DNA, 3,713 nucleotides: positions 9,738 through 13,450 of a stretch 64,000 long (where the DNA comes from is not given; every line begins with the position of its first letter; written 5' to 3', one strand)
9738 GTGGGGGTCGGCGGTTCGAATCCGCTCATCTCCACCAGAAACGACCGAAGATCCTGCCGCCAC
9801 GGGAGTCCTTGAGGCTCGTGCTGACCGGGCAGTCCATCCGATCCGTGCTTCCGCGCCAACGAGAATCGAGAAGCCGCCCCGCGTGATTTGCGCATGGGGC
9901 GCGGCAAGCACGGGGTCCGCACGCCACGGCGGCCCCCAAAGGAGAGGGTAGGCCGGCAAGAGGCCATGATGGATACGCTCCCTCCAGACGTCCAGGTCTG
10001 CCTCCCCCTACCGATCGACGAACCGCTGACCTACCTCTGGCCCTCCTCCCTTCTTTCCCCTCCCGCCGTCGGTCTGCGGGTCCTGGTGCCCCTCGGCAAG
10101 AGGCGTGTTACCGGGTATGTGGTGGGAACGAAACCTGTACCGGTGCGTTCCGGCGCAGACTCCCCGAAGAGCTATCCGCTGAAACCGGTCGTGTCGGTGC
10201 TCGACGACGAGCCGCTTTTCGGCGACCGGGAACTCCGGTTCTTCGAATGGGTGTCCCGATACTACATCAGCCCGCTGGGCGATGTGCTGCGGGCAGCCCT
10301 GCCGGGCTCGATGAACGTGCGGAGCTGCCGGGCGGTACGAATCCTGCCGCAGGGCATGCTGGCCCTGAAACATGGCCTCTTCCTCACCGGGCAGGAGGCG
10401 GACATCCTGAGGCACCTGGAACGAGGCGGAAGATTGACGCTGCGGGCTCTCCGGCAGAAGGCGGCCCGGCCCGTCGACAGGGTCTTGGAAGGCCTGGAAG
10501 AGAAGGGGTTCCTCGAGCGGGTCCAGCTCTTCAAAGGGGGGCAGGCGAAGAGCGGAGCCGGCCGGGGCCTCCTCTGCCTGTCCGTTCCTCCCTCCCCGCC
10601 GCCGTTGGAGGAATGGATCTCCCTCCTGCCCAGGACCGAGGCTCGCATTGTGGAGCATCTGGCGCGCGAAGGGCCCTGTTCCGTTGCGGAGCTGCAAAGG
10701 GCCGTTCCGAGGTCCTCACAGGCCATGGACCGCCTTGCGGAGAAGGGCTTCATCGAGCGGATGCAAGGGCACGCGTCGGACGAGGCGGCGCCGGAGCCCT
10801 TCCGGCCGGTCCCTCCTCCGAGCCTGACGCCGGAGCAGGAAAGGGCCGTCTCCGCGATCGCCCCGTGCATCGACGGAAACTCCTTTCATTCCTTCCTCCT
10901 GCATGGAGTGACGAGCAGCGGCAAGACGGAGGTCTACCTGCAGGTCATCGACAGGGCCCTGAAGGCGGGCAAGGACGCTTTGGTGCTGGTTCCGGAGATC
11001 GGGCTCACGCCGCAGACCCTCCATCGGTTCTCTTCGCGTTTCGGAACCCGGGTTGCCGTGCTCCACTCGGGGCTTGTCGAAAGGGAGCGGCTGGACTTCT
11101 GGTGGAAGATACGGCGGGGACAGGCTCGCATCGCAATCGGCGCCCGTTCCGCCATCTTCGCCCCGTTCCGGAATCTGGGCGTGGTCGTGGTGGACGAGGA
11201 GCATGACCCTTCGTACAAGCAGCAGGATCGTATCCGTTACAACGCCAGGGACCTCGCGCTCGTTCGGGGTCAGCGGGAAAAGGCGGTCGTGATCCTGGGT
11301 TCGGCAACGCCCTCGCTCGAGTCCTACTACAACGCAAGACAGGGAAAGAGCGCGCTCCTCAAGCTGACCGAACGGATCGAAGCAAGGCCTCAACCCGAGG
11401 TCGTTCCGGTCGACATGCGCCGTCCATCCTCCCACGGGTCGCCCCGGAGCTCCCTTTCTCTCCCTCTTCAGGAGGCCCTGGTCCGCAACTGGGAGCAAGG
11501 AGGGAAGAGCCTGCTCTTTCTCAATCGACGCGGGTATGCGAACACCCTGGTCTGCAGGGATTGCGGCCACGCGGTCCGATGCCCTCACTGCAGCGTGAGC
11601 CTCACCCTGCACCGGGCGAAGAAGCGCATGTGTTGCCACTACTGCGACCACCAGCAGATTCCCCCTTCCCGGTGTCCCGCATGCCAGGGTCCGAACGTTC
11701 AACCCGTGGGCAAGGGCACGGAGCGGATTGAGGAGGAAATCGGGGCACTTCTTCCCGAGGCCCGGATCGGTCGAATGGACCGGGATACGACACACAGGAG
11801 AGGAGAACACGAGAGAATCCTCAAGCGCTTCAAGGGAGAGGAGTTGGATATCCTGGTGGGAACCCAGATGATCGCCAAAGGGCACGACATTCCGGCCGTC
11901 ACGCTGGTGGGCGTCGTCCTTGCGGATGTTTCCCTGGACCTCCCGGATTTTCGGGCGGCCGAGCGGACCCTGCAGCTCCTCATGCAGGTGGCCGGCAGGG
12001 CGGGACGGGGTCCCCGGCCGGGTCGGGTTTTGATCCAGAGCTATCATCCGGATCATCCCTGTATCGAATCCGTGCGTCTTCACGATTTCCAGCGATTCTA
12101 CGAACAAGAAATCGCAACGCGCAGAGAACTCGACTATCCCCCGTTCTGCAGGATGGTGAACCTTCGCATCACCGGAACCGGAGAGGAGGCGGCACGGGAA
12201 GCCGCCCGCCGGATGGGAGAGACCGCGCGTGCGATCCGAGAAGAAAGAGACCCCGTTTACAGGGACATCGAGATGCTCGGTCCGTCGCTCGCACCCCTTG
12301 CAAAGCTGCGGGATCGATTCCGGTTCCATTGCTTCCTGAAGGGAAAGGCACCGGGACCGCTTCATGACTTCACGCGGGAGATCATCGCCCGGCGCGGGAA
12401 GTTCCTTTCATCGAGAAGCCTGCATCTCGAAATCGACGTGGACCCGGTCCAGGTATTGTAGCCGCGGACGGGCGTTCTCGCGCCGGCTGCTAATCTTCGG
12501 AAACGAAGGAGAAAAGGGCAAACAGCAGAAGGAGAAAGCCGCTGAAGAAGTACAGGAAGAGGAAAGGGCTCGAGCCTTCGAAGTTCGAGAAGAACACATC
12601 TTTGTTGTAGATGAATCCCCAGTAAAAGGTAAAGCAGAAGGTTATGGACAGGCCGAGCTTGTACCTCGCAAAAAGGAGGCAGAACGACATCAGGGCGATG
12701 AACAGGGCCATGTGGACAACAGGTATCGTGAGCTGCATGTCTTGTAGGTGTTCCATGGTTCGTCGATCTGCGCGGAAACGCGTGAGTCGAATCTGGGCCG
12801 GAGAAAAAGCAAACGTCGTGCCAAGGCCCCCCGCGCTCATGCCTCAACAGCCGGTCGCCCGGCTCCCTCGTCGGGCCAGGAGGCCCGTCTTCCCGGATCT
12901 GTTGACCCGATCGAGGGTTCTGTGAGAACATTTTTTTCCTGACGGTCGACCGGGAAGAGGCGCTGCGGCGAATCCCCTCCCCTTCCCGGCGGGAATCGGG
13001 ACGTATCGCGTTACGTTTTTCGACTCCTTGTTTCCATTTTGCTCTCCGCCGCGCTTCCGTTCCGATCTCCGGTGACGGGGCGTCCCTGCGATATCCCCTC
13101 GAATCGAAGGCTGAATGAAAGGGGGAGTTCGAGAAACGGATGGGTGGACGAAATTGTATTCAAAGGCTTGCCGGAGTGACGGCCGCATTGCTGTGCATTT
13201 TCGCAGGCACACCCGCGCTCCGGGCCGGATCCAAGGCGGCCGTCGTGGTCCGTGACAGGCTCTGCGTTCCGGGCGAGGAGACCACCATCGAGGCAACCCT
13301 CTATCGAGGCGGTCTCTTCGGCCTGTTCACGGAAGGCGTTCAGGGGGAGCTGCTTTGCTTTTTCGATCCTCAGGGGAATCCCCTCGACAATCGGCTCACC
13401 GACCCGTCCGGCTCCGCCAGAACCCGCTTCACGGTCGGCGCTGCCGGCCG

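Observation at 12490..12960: Consensus sigma-54 promoter dedicated to a tiny hydrophobic membrane protein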

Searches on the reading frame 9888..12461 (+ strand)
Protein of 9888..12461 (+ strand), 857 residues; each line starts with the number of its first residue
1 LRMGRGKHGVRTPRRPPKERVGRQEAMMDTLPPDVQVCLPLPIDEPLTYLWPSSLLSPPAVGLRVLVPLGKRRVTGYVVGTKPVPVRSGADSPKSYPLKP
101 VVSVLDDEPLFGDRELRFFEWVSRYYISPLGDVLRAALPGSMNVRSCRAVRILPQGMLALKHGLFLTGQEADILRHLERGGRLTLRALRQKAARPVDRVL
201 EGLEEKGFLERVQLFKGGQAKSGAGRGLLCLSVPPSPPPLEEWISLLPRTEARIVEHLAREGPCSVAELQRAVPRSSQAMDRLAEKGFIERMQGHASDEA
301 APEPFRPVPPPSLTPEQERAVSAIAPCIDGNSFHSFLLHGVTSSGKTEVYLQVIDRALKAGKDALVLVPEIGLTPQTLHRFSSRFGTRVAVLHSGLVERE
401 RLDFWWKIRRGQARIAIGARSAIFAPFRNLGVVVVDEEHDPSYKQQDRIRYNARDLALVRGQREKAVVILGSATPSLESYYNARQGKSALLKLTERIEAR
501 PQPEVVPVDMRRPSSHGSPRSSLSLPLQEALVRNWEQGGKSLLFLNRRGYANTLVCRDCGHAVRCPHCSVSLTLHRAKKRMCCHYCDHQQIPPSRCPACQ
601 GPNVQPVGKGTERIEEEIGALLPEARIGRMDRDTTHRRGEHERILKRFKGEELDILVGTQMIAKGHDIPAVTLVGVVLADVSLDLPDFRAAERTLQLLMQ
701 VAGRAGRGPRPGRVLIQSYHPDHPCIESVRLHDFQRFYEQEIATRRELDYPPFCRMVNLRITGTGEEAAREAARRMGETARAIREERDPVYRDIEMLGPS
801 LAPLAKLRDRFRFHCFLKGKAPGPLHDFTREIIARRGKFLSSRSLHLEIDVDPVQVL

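Call 6: search_protein_families(library=pfam, proteins=[window:9888-12461:+], max_evalue=0.1)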
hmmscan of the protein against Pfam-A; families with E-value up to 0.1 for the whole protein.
window:9888-12461:+ (857 aa): 15 families
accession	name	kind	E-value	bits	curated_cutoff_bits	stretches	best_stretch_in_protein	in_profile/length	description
PF17764.6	PriA_3primeBD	-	3.8e-25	88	22.7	1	36-139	1-96/96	3'DNA-binding domain (3'BD)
PF18074.6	PriA_C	-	4.3e-18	66.4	26.9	1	752-853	1-95/95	Primosomal protein N C-terminal domain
PF00270.35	DEAD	-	6.6e-17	62.2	26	1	314-479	1-163/167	DEAD/DEAH box helicase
PF04851.21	ResIII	-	1.2e-12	48.5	22.5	1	313-475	4-162/164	Type III restriction enzyme, res subunit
PF00271.37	Helicase_C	-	6.2e-10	39.7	23.5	1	625-707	40-108/110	Helicase conserved C-terminal domain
PF18319.7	Zn_ribbon_PriA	-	1.7e-07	31.5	26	1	565-590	1-26/27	PriA DNA helicase Cys-rich region (CRR) domain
PF12802.13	MarR_2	-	3.5e-07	30.7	27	1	247-291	3-52/61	MarR family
PF01047.28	MarR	-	3.5e-06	27.2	24.6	1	247-294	1-52/59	MarR family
PF01978.25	TrmB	-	0.00034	20.8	25.6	0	250-310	9-67/68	Sugar-specific transcriptional regulator TrmB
PF01726.22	LexA_DNA_bind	-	0.00089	19.4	23.7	0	257-295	18-62/65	LexA DNA binding domain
PF25212.1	HVO_A0114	-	0.003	17.8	27.6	0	246-290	19-67/84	HVO_A0114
PF22590.2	Cas3-like_C_2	-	0.02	15.6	27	0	635-708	42-104/106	CRISPR-associated nuclease/helicase Cas3, C-terminal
PF03965.22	Penicillinase_R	-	0.028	15.2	22.6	0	166-213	1-55/115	Penicillinase repressor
PF13463.12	HTH_27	-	0.036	14.8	22.2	0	166-213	1-52/68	Winged helix DNA-binding domain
PF12840.13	HTH_20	-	0.07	13.6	27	0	250-280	5-35/51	Helix-turn-helix domain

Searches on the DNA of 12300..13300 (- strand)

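Call 44: search_rna_families(source=window, start=12300, end=13300, threshold=evalue, max_evalue=5)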
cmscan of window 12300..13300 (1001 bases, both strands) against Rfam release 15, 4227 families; matches with E-value up to 5: 1.
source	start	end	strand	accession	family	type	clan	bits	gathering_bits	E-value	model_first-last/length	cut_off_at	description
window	13188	13275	+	RF01518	pRNA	Gene;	-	18.3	34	0.96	1-90/90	no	NoRC associated RNA, pRNA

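Call 62: build_rna_model(alignment_id=A5, structure=none)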
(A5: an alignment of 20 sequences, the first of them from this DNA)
Model R1 built from alignment A5 (20 sequences, 42 columns); structure: none (sequence only).
model positions 41; base pairs 0; branch points 0; effective number of sequences 20; information 0.94 bits per position. No base pairs: searches with it score sequence only.

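Call 63: search_with_rna_model(model_id=R1, source=window, filters=off, max_evalue=10)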
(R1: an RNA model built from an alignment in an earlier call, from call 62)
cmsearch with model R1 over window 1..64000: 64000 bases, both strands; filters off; matches with E-value up to 10: 11.
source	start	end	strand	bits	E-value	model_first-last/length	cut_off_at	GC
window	13007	13040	-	27.9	1.6e-07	6-40/41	-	0.41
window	20073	20093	+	8.7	0.2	2-22/41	-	0.57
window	13114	13138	+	6.3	1.2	9-33/41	-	0.48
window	34963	34984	+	6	1.4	9-31/41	-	0.32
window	12509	12537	+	5.3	2.3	3-31/41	-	0.45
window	23763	23783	-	4.9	3.2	4-24/41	-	0.62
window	61334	61357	-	4.6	3.8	11-34/41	-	0.5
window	1842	1858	-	4.6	3.9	7-23/41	-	0.47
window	56419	56439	+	4.5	4.3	18-39/41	-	0.52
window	19788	19804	-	4.4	4.5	18-34/41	-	0.53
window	18030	18049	-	3.5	9.1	11-30/41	-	0.45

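Call 67: search_with_rna_model(model_id=R1, sources=[L001, L004, L006, L009, L011, L012, L014, L015, L016, L017, L018, L020, L021, L022, L023, L024, L025, L026, L027, L028, L029, L031, L032, L033, L034, L035, L036], max_evalue=1)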
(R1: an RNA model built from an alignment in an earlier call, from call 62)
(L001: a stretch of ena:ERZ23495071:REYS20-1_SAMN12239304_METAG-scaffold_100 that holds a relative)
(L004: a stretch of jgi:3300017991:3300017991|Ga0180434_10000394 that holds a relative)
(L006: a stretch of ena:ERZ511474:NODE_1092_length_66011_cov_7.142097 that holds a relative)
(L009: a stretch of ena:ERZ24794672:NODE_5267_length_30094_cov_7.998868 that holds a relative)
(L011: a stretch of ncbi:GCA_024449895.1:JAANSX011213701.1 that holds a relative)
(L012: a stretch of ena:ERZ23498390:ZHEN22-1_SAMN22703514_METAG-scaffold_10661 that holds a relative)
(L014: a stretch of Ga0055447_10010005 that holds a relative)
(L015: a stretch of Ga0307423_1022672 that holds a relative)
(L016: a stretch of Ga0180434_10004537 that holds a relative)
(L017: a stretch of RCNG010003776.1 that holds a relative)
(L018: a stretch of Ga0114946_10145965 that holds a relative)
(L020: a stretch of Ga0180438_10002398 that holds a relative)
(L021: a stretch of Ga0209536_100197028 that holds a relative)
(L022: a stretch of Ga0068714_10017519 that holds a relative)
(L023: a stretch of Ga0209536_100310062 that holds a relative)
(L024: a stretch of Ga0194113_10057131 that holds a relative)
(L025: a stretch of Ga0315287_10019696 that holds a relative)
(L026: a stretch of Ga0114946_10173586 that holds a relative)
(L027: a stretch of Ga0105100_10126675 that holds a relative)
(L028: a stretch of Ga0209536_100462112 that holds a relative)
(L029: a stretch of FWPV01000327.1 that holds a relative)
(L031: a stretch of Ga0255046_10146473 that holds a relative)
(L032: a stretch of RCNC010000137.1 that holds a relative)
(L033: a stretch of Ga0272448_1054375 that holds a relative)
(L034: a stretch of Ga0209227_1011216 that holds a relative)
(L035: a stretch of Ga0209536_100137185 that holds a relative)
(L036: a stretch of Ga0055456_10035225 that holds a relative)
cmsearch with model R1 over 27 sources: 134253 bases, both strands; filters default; matches with E-value up to 1: 23.
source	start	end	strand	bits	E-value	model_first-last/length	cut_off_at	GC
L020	2714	2751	+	38.6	1.4e-10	2-40/41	-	0.42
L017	1692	1729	+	38.4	1.6e-10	2-40/41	-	0.39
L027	726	763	+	37.2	3.8e-10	2-39/41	-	0.47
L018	331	366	+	37.1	4.2e-10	3-38/41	-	0.44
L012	5669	5706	+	36.6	5.7e-10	2-39/41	-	0.47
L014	1205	1243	+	36.1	8.2e-10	1-40/41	-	0.41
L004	5721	5759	+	36.1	8.3e-10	2-40/41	-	0.51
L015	907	944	+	35.2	1.6e-09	2-40/41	-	0.39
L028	117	154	+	34.7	2.3e-09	3-39/41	-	0.5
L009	5667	5706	+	34.2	3.4e-09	1-40/41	-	0.35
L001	5716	5753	+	34.2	3.4e-09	2-40/41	-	0.45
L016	2713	2750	+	33.9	4.3e-09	2-40/41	-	0.42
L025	62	100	+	29.4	1.1e-07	2-40/41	-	0.46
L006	5716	5753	+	29.1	1.3e-07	2-40/41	-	0.39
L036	587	622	+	28.8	1.8e-07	3-38/41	-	0.42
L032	2693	2730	+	28.7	1.9e-07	2-39/41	-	0.47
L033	1259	1294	+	28.3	2.5e-07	5-40/41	-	0.36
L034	2704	2739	+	28.3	2.5e-07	5-40/41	-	0.36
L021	2031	2067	+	28.3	2.5e-07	2-40/41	-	0.41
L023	164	199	+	27.8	3.6e-07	2-39/41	-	0.42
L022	1896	1934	+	25.8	1.5e-06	2-40/41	-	0.51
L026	100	137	+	21.4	3.8e-05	3-40/41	-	0.42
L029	2756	2789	+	18.3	0.00037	5-38/41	-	0.29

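Call 68: search_with_rna_model(model_id=R1, sources=[L037, L038, L039, L040, L041, L042, L043, L044, L045, L046, L047, L048, L049, L050, L051, L052, L053, L054, L055, L056, L057, L058, L059, L060, L061, L062, L063, L064, L065, L066, L067, L068, L069, L070, L071, L072, L073, L074, L075, L076, L077, L078, L079, L080, L081, L082, L083, L084, L085, L086, L087, L088, L089, L090, L091, L092, L093, L094, L095, L096, L097, L098, L099, L100, L101, L102, L103], max_evalue=1)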
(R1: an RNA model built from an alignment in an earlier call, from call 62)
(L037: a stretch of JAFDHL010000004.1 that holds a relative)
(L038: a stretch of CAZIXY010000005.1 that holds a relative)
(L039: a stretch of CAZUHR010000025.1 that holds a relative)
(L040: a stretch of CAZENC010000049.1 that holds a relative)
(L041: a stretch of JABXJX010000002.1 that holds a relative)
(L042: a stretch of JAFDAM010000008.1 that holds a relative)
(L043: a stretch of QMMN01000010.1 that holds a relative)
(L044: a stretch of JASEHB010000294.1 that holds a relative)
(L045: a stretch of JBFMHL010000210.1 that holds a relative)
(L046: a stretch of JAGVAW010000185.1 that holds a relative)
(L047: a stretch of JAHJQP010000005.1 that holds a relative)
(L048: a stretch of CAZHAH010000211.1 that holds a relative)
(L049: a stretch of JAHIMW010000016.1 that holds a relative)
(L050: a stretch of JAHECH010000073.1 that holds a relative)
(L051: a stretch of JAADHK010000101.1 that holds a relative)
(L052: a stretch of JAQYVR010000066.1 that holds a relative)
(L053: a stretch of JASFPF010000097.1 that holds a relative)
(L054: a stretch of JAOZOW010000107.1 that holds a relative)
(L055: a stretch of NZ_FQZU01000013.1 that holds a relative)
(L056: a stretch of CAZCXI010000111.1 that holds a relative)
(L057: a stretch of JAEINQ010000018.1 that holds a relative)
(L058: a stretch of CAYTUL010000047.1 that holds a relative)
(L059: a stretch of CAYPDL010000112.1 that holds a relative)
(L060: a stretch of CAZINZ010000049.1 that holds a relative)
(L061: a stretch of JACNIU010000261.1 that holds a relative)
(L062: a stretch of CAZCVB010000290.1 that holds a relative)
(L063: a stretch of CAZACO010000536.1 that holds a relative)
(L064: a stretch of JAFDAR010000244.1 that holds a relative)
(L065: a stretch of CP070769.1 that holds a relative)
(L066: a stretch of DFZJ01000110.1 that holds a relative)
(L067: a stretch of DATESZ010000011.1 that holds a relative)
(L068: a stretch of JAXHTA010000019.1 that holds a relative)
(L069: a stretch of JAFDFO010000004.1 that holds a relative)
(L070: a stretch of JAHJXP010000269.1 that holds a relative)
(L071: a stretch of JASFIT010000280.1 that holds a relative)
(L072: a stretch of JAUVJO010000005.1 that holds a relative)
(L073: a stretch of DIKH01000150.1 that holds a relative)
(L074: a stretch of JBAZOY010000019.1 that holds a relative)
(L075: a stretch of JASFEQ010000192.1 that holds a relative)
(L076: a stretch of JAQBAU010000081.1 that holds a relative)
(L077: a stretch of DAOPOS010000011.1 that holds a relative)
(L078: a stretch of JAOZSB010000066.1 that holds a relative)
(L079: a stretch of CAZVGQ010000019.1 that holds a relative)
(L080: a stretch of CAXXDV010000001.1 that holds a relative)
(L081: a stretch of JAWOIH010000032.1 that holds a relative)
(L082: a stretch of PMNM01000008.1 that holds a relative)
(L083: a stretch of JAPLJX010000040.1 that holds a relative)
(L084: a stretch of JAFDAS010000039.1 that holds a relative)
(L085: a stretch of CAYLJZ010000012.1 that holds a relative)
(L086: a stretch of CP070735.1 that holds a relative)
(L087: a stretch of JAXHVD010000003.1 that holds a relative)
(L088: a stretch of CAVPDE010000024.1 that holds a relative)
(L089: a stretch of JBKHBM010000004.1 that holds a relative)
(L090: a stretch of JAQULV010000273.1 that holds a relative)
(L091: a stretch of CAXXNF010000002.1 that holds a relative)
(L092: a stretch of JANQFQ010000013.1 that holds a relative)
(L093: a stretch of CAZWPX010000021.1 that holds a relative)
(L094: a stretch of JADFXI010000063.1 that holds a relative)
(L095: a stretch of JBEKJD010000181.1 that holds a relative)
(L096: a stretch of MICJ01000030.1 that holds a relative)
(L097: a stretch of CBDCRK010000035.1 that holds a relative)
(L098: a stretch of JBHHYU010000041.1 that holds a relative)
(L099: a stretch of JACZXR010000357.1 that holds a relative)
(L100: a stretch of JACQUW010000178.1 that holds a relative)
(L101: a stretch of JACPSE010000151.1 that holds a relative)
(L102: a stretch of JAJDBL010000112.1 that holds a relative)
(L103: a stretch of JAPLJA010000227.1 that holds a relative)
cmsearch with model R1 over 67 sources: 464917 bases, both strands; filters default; matches with E-value up to 1: 0.
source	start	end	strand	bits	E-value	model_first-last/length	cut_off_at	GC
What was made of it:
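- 13007..13041 (-): Element A: two direct repeats (window: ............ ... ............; consensus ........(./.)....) with a 20-22 bp period. Candidate distal enhancer (activator site) of the sigma-54 promoter. A sequence model finds it once per subfamily locus (23 of 27; two of the four misses are truncated contigs), once in the window (27.9 bits, E 1.6e-07) and never in 465 kb of wider-family loci (calls 63, 67, 68).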
